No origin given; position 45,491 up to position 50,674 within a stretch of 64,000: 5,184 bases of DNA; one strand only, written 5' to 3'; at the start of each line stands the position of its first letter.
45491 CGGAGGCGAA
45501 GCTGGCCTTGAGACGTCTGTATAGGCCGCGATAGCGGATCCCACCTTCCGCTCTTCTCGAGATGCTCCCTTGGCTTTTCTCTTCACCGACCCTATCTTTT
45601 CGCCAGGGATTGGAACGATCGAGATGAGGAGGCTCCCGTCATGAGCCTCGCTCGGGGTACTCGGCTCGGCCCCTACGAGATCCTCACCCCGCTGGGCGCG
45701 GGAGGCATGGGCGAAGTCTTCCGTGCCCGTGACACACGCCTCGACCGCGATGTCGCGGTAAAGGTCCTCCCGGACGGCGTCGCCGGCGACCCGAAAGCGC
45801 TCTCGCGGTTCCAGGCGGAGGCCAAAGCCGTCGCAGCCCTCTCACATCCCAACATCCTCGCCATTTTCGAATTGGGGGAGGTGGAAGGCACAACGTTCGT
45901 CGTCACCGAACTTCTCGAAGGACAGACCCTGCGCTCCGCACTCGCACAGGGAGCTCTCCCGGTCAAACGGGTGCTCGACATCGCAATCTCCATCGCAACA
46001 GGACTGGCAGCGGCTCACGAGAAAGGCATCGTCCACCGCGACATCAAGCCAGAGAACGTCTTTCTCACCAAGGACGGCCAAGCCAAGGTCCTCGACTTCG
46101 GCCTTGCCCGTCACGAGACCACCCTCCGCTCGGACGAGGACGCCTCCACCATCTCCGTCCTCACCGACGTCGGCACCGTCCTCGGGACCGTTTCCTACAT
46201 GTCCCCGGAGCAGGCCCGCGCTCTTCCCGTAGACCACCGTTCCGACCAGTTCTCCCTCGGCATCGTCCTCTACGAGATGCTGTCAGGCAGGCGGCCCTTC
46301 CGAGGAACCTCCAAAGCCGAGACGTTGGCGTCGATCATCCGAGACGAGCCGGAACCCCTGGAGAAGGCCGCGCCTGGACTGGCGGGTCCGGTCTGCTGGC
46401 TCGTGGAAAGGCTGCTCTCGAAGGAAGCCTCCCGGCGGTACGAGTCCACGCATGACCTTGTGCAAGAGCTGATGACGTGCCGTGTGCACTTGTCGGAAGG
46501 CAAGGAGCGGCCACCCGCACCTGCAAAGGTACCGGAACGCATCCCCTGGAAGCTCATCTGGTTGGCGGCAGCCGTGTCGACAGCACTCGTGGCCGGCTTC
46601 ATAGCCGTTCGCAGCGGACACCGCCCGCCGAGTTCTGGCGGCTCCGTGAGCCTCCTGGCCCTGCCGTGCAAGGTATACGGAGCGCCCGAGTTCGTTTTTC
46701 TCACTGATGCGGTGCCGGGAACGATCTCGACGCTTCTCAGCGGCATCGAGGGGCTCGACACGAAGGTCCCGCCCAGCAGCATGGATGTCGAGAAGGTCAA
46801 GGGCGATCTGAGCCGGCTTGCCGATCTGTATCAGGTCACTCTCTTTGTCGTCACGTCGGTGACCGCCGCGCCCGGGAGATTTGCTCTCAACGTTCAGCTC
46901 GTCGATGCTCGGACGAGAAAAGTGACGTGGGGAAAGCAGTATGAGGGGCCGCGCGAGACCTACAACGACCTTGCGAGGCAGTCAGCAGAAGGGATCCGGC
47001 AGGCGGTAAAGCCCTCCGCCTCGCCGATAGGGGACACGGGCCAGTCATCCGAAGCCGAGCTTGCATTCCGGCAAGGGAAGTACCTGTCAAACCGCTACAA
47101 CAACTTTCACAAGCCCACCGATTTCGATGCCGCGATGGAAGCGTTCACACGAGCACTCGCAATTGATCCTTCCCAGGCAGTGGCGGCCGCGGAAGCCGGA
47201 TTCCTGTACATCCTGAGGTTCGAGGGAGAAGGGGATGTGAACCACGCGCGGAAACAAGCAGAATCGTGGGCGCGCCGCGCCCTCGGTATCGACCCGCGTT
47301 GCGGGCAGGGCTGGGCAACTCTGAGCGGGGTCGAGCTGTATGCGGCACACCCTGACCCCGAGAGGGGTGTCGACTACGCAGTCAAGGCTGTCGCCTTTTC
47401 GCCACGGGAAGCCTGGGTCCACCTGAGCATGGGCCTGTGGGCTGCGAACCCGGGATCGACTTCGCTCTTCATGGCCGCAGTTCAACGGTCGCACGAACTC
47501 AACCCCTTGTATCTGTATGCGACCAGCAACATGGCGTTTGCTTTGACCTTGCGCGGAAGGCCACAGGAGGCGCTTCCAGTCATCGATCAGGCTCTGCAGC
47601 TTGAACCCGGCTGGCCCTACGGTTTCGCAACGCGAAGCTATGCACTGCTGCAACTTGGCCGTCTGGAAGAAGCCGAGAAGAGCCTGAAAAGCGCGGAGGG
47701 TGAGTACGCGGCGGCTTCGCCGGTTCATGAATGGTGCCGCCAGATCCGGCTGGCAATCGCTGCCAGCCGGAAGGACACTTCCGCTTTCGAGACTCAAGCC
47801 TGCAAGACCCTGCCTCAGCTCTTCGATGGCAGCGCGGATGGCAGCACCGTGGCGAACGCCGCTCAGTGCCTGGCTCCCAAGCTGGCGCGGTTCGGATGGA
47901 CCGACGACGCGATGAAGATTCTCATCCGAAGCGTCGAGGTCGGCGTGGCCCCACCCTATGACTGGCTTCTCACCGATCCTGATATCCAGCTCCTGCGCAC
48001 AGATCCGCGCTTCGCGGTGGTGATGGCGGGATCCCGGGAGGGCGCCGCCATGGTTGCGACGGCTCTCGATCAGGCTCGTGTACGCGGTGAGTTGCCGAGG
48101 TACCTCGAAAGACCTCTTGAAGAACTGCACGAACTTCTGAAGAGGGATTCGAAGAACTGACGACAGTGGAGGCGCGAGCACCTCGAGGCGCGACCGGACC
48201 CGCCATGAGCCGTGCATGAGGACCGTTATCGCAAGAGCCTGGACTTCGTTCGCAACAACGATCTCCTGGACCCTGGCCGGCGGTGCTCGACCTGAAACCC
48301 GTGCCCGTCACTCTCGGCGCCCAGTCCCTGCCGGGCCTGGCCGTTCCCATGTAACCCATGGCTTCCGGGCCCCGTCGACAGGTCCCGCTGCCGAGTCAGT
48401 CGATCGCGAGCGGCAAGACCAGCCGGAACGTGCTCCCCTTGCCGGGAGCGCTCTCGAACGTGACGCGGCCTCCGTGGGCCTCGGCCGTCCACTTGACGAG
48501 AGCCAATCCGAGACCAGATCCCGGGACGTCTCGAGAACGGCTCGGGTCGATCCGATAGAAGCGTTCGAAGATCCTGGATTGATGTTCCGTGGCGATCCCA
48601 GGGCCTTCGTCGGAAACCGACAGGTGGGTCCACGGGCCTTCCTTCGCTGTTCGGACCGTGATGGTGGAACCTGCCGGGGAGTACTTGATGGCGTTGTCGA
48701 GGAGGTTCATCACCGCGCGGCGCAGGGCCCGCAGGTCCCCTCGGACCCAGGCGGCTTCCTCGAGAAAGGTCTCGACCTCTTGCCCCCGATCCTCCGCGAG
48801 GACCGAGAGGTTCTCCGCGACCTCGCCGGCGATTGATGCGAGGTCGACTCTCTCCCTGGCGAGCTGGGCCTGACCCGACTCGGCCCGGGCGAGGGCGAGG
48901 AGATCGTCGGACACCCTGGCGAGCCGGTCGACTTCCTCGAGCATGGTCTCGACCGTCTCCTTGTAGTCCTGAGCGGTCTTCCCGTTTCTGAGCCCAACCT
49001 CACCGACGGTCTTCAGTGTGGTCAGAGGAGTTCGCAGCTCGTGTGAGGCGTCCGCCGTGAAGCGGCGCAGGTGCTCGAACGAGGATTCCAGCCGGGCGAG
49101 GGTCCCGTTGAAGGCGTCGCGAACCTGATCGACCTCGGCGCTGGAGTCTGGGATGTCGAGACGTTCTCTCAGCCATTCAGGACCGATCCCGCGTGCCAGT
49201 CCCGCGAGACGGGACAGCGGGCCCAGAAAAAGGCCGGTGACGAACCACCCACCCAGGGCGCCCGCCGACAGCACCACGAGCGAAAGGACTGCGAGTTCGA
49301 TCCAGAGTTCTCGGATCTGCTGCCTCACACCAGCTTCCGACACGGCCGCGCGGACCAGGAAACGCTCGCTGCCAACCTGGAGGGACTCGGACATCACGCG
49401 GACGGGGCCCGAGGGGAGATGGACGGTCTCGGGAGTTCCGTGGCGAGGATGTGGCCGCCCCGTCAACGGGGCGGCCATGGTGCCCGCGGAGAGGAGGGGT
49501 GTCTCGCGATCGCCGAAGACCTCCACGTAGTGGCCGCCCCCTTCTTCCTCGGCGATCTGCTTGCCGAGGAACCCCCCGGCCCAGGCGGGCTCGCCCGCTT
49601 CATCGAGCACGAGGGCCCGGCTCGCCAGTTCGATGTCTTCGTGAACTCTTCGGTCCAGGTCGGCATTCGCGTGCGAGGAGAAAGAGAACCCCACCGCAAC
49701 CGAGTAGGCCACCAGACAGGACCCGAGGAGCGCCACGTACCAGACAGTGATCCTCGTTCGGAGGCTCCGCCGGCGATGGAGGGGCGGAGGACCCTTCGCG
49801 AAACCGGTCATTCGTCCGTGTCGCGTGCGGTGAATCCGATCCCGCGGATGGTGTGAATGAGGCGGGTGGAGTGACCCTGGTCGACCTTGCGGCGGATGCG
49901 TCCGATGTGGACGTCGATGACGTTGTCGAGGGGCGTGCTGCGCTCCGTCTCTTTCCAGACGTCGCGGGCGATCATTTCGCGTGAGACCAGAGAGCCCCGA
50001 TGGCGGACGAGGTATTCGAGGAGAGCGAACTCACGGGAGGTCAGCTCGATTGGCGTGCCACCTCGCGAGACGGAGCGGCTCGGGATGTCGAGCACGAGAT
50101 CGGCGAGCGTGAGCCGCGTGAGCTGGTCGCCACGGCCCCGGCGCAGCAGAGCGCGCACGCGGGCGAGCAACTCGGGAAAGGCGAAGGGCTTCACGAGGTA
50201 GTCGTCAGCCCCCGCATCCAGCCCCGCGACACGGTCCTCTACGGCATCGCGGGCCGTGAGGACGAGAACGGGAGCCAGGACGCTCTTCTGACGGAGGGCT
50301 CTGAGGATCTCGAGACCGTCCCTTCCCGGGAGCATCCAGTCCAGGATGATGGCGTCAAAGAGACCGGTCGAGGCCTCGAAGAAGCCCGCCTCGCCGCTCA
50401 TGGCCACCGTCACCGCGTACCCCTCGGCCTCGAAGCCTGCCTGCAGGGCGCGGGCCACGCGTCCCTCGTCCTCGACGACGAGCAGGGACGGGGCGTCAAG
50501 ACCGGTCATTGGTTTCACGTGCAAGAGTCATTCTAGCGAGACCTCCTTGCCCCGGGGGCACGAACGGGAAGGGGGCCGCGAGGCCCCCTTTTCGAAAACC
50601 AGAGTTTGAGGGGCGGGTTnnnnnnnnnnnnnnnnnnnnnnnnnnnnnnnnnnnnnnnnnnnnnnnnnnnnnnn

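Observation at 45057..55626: ~10.5 kb segment bounded by an imperfect 115-bp direct repeat that duplicates the nuoN 3' end and terminator: likely integrated island carrying a porin-cytochrome module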

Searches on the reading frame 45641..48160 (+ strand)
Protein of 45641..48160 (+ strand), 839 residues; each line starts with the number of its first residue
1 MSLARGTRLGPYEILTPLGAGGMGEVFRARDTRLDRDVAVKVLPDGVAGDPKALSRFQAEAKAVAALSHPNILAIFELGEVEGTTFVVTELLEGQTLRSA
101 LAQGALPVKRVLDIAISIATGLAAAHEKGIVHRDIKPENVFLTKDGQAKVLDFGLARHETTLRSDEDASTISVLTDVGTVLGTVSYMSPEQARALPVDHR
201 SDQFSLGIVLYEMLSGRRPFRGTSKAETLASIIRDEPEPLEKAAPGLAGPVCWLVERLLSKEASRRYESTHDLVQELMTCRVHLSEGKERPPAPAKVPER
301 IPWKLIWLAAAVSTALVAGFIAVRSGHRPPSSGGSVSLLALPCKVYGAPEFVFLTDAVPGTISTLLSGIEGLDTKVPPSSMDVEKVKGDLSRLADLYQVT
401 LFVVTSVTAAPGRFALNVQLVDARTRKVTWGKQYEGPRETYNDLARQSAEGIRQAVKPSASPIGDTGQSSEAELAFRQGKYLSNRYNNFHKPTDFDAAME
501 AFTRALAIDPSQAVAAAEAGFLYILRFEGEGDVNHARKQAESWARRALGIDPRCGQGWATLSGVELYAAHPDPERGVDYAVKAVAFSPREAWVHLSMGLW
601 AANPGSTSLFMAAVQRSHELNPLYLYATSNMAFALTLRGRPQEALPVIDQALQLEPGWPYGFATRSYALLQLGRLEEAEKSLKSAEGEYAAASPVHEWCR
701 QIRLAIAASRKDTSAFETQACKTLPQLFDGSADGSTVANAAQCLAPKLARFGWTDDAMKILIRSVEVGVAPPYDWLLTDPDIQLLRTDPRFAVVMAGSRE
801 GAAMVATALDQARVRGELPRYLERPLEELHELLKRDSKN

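Call 4: search_protein_families(library=pfam, proteins=[window:45641-48160:+], max_evalue=0.01)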
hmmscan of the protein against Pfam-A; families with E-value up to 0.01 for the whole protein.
window:45641-48160:+ (839 aa): 17 families
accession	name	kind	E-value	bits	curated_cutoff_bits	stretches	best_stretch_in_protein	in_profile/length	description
PF00069.31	Pkinase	-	2.1e-45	155.6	31.7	1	12-269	1-254/263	Protein kinase domain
PF07714.23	PK_Tyr_Ser-Thr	-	3.1e-33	115.6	23.1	1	14-237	3-222/258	Protein tyrosine and serine/threonine kinase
PF07719.23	TPR_2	-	1.3e-09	37.8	27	0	629-657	5-33/34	Tetratricopeptide repeat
PF00515.34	TPR_1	-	6.7e-09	35.6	27.8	0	494-511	16-33/34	Tetratricopeptide repeat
PF01636.29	APH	-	2.6e-08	34.4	23.2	1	124-158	164-199/239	Phosphotransferase enzyme family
PF14559.12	TPR_19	-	6.1e-08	33.3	25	1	638-689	4-55/68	Tetratricopeptide repeat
PF03109.22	ABC1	-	2.7e-07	30.4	22.9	1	55-160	118-218/244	ABC1 atypical kinase-like domain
PF13181.12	TPR_8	-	3.3e-06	27.3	25.7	0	665-685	7-27/34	Tetratricopeptide repeat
PF13428.12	TPR_14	-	5.9e-06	26.9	23.5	0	631-659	7-35/44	Tetratricopeptide repeat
PF13371.12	TPR_9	-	4.2e-05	23.9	35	0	639-684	9-54/73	Tetratricopeptide repeat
PF07721.20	TPR_4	-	0.00011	22.9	27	0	626-650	2-26/26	Tetratricopeptide repeat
PF13424.12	TPR_12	-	0.00029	21.4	30.1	0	627-685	5-71/77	Tetratricopeptide repeat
PF14531.12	Kinase-like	-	0.00067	19.4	25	1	123-225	159-256/289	Kinase-like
PF13414.12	TPR_11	-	0.00073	19.6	26.8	0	494-521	9-36/42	TPR repeat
PF13431.12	TPR_17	-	0.0012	19.4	24.4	0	649-679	3-33/34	Tetratricopeptide repeat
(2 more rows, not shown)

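Call 51: search_protein_families(library=ncbifam, proteins=[window:45641-48160:+], max_evalue=0.01)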
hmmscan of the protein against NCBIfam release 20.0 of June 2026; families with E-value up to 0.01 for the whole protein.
window:45641-48160:+ (839 aa): 30 families (the best 25 are shown)
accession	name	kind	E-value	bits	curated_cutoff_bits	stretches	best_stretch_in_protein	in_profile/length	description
NF033483.0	PknB_PASTA_kin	equivalog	1.8e-88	298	450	1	12-283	9-271/563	Stk1 family PASTA domain-containing Ser/Thr kinase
NF052427.1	StpK7MSMEG_1200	equivalog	2e-59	201.6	900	1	6-320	3-310/601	serine/threonine protein kinase StpK7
NF047741.1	antiphage_MADS6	equivalog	2e-45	155.4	460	2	112-291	302-471/612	methylation-associated defense system protein kinase MAD6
TIGR03903.1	TOMM_kin_cyc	equivalog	3.8e-42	144.3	705.75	1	36-279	4-246/1267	TOMM system kinase/cyclase fusion protein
NF009651.0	PRK13184.1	equivalog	4e-38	131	839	1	10-277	2-287/932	serine/threonine-protein kinase PknD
NF053615.1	SerThrKinAfsKStmc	equivalog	2.5e-32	112.4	1300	1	7-277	10-264/809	protein serine/threonine kinase AfsK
NF038150.1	lanthi_synth_IV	equivalog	3.3e-25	88.6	650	1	23-289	202-460/851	class IV lanthionine synthetase LanL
NF033442.0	BREX_PglW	equivalog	1.1e-21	76.4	990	2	11-160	513-664/1391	BREX system serine/threonine kinase PglW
NF038151.1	lanthi_synth_III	equivalog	1.7e-13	49.9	575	1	10-161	220-388/833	class III lanthionine synthetase LanKC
TIGR03724.2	arch_bud32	equivalog_domain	4.7e-09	36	125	1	56-174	39-147/193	KEOPS complex kinase/ATPase Bud32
NF011464.0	PRK14879.1-7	equivalog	6.5e-08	32.6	246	1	85-164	81-157/221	Kae1-associated kinase Bud32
NF047558.1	TPR_END_plus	domain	2e-07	30.8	32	1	749-792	10-52/56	TPR end-of-group domain-containing protein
NF043056.1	T4SS_LegK1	equivalog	3.6e-07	29.2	550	1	81-212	150-282/516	Dot/Icm T4SS effector kinase LegK1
NF011463.0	PRK14879.1-4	equivalog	3.7e-06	26.5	188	1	56-161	64-165/237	Kae1-associated kinase Bud32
NF040959.1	MamA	equivalog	3.9e-06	26.5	200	0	493-539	153-199/204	magnetosome protein MamA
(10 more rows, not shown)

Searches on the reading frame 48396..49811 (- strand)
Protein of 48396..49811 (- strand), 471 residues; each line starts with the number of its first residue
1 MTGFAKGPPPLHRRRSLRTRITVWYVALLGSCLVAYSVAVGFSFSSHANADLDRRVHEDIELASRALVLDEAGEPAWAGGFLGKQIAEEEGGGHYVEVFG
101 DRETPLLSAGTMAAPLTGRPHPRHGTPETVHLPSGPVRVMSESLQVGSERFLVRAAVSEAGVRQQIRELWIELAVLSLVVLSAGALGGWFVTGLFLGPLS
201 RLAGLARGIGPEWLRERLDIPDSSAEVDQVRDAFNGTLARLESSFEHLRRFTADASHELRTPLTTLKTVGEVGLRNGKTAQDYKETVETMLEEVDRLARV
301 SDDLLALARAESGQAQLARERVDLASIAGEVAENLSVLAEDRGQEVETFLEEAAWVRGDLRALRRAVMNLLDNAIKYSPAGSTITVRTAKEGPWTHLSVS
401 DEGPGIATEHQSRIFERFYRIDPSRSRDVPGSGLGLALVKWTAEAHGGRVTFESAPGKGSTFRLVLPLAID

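Call 4: search_protein_families(library=pfam, proteins=[window:48396-49811:-], max_evalue=0.01)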
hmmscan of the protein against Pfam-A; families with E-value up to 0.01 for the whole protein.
window:48396-49811:- (471 aa): 4 families
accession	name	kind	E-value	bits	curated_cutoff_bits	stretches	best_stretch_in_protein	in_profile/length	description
PF02518.31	HATPase_c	-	9.6e-31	106.9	26.4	1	358-469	1-110/111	Histidine kinase-, DNA gyrase B-, and HSP90-like ATPase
PF00512.31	HisKA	-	8.9e-17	61.3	26.9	1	248-313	2-66/66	His Kinase A (phospho-acceptor) domain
PF00672.30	HAMP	-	0.00032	21.4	25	1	191-242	2-52/53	HAMP domain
PF13581.12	HATPase_c_2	-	0.00032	21.1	27.4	1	345-440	14-106/127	Histidine kinase-like ATPase domain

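Call 51: search_protein_families(library=ncbifam, proteins=[window:48396-49811:-], max_evalue=0.01)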
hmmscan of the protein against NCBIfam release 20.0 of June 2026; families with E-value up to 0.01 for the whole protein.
window:48396-49811:- (471 aa): 83 families (the best 25 are shown)
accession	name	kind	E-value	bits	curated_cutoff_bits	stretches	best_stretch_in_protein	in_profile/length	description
TIGR01386.1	cztS_silS_copS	subfamily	3.7e-87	293.2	292.55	1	137-467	130-457/457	heavy metal sensor histidine kinase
TIGR02966.1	phoR_proteo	equivalog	3.3e-62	210.4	334.2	1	246-465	111-332/333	phosphate regulon sensor histidine kinase PhoR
NF046044.1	PnpS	equivalog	2.2e-58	198.1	400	1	250-467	172-390/390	two-component system histidine kinase PnpS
NF007345.0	PRK09835.1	subfamily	2.7e-57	194.4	423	1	198-467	212-479/482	Cu(+)/Ag(+) sensor histidine kinase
NF040691.1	MtrAB_MtrB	equivalog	1.6e-55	189.1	450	1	173-468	192-492/507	MtrAB system histidine kinase MtrB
NF033092.0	HK_WalK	equivalog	1.3e-52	179.2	725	1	248-468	372-594/594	cell wall metabolism sensor histidine kinase WalK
NF041735.1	hist_kin_RppB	equivalog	4.3e-52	177.4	400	1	243-467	211-438/438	two-component system sensor histidine kinase RppB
NF012163.2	BaeS_SmeS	equivalog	7.4e-48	163.6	500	1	163-463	160-453/457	sensor histidine kinase efflux regulator BaeS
NF045903.1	CuHisKinLciSLeg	equivalog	2.4e-46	158.8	700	1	166-466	61-356/357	copper-responsive two-component system sensor histidine kinase LciS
NF008235.0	PRK11006.1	equivalog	7.2e-46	156.9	390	1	248-468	204-423/431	phosphate regulon sensor histidine kinase PhoR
NF008312.0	PRK11100.1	equivalog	1.6e-43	149.2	356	1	171-468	182-474/477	two-component system sensor histidine kinase CreC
NF008025.0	PRK10755.1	equivalog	1.6e-41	142.3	314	1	154-461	50-349/362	two-component system sensor histidine kinase PmrB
NF007837.0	PRK10549.1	equivalog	8.8e-41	140.1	603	1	163-469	160-459/466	envelope stress sensor histidine kinase BaeS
NF007664.1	PRK10337.1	equivalog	3.1e-40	138.2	475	1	195-460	178-436/442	quorum sensing histidine kinase QseC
NF047874.1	MASE3_PAS_HK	subfamily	4e-40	138.2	560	1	249-468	399-625/655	MASE3 domain-containing sensor histidine kinase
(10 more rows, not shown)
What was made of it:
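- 48396..49811 (-): Sensor histidine kinase, heavy-metal (CusS/CopS/CzcS) type. calls 4, 51 (TIGR01386 at 293.2 bits against a 292.55 cut-off)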

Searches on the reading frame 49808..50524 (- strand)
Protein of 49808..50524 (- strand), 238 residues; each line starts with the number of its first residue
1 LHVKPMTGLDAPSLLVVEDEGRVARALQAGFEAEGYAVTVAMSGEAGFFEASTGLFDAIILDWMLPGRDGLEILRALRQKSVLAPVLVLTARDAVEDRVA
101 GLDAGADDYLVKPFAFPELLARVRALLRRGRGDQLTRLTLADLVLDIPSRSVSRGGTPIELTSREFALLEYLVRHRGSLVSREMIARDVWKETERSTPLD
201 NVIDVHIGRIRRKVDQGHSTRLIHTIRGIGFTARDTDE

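Call 4: search_protein_families(library=pfam, proteins=[window:49808-50524:-], max_evalue=0.01)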
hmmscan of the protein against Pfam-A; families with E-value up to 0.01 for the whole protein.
window:49808-50524:- (238 aa): 2 families
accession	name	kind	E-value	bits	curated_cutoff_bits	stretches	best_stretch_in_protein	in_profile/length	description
PF00072.30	Response_reg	-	8.6e-26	90.7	30.2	1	15-124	2-111/111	Response regulator receiver domain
PF00486.34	Trans_reg_C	-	1.2e-23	83.4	26.2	1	156-231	1-75/77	Transcriptional regulatory protein, C terminal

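Call 51: search_protein_families(library=ncbifam, proteins=[window:49808-50524:-], max_evalue=0.01)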
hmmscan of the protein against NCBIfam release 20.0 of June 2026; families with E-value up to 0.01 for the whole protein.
window:49808-50524:- (238 aa): 95 families (the best 25 are shown)
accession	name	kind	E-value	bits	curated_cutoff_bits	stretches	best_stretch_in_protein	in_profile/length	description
TIGR01387.1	cztR_silR_copR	subfamily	8e-70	234.9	279.2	1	14-232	1-217/218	heavy metal response regulator transcription factor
NF007346.1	PRK09836.1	equivalog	6.6e-61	206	420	1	14-232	3-220/227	copper/silver response regulator transcription factor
NF008567.0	PRK11517.1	equivalog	7.4e-58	195.5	353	1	14-233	3-218/223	response regulator transcription factor HprR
NF041734.1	resp_reg_RppA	equivalog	1.2e-57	194.9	250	1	14-232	3-226/229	two-component system response regulator RppA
NF007928.2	PRK10643.1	equivalog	2.2e-57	194.1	330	1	14-231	3-214/216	two-component system response regulator PmrA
TIGR02154.1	PhoB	equivalog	9.1e-54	182.1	296.2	1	12-232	3-224/226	phosphate regulon transcriptional regulator PhoB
NF045944.1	ResRegRpaBCyano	equivalog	3.3e-52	177.1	330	1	15-233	1-227/229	response regulator transcription factor RpaB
NF040689.1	MtrAB_MtrA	equivalog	7.3e-52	175.9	300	1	14-233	1-218/219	MtrAB system response regulator MtrA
NF045914.1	RespRegNblR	equivalog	2.2e-47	161.6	300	1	10-235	5-227/228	response regulator transcription factor NblR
NF053854.1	RespRegPhoBBctds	equivalog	9.2e-47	159.3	270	1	14-232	1-223/225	two-component system response regulator PhoB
NF007663.1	PRK10336.1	equivalog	2.5e-46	158.2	345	1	14-235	3-218/219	quorum sensing response regulator transcription factor QseB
NF041733.1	resp_reg_CseB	equivalog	4.9e-45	153.7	350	1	13-233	2-226/228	two-component system response regulator CseB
NF045991.1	RespRegCtrARhodob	equivalog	9.3e-45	153.1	350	1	14-235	3-223/224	response regulator transcription factor CtrA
NF040534.1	resp_reg_YycF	equivalog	7.1e-44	149.8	340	1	14-236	3-230/231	response regulator YycF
NF008296.0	PRK11083.1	equivalog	1.3e-43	149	273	1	12-233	4-225/228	two-component system response regulator CreB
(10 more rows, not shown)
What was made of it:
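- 49808..50524 (-): OmpR-family response regulator, heavy-metal (CusR/CopR/CzcR) type. calls 4, 51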
